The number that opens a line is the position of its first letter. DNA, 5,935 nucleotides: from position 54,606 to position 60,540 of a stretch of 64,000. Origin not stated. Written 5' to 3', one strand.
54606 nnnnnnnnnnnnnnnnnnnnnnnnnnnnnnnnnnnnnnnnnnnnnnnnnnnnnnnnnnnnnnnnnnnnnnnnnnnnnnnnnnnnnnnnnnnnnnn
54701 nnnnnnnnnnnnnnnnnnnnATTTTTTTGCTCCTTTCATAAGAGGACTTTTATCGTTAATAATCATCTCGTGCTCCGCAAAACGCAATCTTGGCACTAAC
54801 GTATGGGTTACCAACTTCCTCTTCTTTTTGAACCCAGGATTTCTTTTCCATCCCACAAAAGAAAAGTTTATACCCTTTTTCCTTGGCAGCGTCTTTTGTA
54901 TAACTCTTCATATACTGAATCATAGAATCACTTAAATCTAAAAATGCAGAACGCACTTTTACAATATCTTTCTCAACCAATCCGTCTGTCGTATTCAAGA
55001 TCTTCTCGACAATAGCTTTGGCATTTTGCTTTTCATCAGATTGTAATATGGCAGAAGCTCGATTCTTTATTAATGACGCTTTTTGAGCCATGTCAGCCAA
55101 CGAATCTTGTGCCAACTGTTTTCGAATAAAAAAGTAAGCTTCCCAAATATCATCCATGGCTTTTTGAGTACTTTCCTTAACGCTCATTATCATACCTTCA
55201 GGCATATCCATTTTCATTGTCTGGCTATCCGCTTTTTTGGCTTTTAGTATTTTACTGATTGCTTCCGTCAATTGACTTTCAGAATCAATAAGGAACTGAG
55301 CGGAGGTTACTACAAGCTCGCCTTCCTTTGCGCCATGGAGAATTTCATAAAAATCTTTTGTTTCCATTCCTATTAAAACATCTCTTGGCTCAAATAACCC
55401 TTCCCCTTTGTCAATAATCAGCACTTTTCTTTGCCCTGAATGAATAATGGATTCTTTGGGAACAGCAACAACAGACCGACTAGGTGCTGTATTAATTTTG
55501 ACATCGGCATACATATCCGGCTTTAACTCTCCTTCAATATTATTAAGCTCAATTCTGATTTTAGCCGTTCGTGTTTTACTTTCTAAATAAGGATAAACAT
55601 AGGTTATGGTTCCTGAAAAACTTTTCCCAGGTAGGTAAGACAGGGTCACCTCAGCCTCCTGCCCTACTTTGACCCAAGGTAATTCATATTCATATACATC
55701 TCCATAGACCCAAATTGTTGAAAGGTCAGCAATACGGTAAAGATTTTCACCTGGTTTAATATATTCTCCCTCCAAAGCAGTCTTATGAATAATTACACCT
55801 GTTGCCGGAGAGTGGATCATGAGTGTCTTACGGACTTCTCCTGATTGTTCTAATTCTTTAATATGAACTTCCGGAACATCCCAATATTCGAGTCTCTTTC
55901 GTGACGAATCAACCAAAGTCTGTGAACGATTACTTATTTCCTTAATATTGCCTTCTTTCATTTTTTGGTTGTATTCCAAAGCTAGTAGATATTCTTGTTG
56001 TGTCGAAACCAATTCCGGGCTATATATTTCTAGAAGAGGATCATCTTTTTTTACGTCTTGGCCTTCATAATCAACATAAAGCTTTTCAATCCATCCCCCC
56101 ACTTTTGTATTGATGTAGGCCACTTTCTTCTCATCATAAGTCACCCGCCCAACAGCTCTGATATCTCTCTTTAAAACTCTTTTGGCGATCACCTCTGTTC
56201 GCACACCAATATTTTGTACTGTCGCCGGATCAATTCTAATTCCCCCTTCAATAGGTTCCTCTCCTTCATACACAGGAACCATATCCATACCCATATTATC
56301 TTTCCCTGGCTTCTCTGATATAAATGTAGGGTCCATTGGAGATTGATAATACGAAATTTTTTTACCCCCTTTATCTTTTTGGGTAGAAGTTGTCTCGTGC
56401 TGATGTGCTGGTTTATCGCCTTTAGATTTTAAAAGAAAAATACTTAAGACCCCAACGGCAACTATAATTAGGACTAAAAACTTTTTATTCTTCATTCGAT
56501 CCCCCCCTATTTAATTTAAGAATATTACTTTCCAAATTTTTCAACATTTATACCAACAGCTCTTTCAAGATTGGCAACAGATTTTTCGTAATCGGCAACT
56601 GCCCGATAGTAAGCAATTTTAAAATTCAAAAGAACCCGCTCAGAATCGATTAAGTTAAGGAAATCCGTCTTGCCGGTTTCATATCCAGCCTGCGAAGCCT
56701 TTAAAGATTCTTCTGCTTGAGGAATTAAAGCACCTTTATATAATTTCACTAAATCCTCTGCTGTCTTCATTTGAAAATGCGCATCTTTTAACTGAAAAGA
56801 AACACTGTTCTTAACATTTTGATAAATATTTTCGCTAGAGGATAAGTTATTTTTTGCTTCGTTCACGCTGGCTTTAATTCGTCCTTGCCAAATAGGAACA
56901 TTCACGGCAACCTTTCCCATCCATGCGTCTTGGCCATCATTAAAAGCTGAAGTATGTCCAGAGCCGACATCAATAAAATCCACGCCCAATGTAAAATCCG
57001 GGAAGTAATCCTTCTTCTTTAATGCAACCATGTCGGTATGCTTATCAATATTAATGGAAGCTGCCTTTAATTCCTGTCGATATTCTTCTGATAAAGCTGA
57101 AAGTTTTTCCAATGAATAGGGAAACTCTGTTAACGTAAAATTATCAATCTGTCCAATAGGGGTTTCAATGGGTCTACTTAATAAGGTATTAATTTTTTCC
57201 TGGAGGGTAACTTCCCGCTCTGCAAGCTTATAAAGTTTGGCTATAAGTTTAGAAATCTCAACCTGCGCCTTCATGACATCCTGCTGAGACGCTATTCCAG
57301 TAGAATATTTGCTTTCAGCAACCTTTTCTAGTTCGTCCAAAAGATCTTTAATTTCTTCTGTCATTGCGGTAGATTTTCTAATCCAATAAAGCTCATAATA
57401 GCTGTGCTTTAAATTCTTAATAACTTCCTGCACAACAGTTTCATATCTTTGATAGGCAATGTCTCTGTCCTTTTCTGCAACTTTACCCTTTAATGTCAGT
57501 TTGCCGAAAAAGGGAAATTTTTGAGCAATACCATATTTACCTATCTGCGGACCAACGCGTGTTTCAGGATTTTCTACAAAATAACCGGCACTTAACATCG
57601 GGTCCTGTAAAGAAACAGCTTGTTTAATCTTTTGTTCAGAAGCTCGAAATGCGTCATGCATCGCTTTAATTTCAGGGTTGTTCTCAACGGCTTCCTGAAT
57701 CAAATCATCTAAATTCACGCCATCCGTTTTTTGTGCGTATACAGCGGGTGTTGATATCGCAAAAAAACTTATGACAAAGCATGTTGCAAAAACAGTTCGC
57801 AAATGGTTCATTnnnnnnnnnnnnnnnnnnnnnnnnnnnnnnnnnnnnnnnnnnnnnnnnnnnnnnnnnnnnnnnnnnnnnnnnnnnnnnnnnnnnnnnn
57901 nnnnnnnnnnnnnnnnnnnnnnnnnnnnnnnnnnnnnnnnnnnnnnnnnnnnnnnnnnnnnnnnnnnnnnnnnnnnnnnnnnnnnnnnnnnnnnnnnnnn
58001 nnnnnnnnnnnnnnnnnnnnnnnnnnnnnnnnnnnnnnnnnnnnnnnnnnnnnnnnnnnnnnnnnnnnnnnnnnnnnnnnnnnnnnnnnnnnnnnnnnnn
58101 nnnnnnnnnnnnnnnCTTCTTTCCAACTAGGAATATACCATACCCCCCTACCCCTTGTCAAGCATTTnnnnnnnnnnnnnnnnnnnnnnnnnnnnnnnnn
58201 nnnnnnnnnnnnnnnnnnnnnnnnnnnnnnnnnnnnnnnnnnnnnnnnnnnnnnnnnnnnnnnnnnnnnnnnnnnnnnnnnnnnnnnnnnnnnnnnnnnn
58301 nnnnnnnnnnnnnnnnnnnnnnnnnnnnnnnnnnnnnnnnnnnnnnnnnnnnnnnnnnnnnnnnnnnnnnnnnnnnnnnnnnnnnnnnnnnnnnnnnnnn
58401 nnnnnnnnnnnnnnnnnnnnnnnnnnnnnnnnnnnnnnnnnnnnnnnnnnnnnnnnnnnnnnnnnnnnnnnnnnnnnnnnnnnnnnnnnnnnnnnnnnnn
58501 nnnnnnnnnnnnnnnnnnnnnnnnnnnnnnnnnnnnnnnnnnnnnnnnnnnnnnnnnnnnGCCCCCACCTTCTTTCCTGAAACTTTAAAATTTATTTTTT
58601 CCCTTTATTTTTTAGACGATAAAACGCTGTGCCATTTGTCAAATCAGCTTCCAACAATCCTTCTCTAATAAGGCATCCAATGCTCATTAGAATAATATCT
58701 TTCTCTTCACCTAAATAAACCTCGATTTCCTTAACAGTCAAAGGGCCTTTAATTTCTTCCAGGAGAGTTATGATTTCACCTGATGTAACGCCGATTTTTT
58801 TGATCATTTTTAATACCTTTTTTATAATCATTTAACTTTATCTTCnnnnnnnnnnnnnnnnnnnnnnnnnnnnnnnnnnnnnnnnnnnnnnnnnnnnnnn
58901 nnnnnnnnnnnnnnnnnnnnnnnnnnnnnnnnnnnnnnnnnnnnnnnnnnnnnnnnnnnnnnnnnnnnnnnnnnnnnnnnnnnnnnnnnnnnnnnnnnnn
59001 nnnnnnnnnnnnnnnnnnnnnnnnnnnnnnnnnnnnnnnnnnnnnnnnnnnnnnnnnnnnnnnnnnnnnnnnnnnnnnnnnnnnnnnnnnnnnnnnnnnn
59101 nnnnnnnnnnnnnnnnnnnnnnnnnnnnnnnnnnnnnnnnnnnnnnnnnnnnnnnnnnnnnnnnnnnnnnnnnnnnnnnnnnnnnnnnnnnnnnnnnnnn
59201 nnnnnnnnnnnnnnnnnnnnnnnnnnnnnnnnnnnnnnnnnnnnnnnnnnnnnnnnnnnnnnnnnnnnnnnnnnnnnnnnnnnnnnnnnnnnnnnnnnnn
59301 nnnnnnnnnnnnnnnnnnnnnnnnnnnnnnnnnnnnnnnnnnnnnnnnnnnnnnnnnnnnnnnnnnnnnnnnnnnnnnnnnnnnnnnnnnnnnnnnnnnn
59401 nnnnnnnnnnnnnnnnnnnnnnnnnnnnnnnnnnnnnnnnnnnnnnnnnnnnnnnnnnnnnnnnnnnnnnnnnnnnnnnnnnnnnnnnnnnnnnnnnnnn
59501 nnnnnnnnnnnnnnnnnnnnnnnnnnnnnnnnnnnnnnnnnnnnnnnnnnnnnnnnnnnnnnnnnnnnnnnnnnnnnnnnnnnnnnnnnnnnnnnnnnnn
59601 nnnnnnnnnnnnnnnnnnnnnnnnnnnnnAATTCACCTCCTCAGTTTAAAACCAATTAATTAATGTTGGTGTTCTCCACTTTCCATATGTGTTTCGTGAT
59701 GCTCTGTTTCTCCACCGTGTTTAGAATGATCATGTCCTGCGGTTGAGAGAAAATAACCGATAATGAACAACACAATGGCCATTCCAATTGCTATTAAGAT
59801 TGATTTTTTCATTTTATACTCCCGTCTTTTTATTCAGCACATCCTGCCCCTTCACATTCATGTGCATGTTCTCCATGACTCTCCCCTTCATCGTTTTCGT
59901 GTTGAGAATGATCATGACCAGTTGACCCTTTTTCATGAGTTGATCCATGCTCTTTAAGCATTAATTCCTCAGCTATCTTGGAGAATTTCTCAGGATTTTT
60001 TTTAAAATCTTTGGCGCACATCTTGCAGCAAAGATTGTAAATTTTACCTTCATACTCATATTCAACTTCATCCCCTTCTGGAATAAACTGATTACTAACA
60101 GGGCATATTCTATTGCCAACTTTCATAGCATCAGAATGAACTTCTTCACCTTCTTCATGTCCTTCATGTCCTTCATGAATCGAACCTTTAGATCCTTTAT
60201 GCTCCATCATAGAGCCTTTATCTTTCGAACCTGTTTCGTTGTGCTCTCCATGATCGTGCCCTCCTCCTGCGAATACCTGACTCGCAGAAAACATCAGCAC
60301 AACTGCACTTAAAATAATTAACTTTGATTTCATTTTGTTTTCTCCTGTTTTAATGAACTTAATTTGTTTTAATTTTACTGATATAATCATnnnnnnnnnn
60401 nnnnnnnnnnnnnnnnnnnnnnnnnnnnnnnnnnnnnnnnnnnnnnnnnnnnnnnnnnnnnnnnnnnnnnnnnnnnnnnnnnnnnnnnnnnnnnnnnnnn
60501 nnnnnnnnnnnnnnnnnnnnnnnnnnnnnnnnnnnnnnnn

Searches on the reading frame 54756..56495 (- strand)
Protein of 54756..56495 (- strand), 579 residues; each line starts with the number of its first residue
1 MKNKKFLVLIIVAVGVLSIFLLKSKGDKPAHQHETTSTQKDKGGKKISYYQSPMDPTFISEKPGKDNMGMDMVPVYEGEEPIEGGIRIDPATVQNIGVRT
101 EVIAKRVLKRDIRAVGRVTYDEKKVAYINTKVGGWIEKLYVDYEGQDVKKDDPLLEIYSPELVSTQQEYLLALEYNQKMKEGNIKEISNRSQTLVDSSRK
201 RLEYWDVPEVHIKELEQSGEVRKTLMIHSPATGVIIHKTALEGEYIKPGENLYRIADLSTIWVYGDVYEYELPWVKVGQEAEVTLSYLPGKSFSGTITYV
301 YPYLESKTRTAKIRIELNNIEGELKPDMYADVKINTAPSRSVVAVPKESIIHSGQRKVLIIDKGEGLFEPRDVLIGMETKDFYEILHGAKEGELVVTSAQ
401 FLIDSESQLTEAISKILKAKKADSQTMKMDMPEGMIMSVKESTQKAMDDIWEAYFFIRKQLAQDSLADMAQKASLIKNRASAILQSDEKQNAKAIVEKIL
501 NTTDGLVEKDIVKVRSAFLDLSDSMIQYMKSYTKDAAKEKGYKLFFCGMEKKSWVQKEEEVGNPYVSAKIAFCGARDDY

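Call 62: search_protein_families(library=pfam, proteins=[window:54756-56495:-], max_evalue=0.00001)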
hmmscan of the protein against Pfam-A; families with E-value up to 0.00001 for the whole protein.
window:54756-56495:- (579 aa): 3 families
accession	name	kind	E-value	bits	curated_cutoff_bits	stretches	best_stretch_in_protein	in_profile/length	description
PF16576.10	HlyD_D23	-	9.4e-85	283.7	30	1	108-330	2-214/214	Barrel-sandwich domain of CusB or HlyD membrane-fusion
PF13437.12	HlyD_3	-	1.9e-17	64.3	22.2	1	227-320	2-96/106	HlyD family secretion protein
PF11827.13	DUF3347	-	4.4e-06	27.9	25.5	1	451-533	2-89/93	Protein of unknown function (DUF3347)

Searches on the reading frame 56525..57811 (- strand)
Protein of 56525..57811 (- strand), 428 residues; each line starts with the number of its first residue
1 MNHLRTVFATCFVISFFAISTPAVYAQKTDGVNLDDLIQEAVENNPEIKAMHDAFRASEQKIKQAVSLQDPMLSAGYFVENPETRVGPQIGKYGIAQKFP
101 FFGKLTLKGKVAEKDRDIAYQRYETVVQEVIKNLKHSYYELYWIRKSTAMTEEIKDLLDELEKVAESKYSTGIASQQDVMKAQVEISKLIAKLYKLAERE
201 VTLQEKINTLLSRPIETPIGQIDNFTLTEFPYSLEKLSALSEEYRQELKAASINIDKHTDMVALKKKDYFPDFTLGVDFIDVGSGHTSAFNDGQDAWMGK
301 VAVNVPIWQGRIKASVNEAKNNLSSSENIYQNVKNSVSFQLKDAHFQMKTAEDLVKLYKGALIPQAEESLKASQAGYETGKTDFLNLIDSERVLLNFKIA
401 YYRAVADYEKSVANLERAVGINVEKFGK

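Call 62: search_protein_families(library=pfam, proteins=[window:56525-57811:-], max_evalue=0.00001)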
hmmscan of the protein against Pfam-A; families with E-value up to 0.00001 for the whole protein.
window:56525-57811:- (428 aa): 1 family
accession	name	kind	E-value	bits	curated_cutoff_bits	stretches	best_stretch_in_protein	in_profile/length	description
PF02321.23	OEP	-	1.1e-48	166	22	2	234-420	1-187/187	Outer membrane efflux protein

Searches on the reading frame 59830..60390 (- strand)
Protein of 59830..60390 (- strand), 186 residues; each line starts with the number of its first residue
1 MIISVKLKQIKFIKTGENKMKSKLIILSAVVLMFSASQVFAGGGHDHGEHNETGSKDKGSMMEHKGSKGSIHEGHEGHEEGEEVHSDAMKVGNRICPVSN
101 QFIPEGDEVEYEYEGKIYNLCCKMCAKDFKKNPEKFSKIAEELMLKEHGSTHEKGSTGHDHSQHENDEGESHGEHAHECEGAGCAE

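Call 62: search_protein_families(library=pfam, proteins=[window:59830-60390:-], max_evalue=0.00001)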
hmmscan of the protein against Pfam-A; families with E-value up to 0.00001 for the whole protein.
window:59830-60390:- (186 aa): 1 family
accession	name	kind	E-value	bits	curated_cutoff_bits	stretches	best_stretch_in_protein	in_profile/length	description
PF04945.19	YHS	-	2.6e-06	27.8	30.3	1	104-136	11-43/47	YHS domain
